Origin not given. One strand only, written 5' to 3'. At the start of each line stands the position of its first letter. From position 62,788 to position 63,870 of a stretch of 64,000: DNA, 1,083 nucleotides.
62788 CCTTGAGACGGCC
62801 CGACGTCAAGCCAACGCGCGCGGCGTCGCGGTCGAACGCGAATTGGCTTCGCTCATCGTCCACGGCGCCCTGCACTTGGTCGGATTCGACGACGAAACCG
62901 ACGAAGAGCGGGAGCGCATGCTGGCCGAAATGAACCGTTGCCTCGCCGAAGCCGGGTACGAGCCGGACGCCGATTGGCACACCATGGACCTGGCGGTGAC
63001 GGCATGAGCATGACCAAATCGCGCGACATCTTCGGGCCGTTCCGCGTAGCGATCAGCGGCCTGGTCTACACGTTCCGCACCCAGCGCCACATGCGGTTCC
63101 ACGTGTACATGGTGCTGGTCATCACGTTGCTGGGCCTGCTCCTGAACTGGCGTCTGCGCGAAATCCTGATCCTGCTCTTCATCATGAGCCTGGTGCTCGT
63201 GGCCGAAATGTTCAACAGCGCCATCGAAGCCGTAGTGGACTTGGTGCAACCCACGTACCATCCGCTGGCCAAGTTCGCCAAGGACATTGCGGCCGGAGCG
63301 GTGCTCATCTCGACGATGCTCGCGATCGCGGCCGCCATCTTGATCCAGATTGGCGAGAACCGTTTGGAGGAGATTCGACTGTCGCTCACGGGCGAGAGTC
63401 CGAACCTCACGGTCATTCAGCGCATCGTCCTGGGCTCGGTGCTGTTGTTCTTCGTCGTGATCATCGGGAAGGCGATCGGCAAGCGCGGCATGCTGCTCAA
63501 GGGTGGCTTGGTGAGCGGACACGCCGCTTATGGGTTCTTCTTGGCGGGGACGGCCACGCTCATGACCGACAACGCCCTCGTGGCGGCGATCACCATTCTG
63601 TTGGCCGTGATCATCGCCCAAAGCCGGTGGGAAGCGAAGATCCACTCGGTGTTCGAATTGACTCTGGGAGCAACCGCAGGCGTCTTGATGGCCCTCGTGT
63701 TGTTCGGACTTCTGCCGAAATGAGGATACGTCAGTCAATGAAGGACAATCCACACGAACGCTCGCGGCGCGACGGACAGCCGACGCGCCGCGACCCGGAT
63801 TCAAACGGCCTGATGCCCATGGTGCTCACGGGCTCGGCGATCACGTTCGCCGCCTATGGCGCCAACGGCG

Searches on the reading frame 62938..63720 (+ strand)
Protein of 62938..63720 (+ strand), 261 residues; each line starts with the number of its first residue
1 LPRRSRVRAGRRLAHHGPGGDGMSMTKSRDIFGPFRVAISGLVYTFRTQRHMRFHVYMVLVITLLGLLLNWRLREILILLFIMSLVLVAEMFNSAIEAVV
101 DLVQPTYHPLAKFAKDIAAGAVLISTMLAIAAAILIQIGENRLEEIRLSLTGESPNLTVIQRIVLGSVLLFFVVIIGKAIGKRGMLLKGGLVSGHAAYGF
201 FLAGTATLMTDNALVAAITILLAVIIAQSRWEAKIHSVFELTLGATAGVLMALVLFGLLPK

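Call 116: find_encoding_contigs(protein=window:62938-63720:+, flank=10000, max_places=2)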
Protein window:62938-63720:+ (261 aa): no gene with exactly this product is on record in the collection.
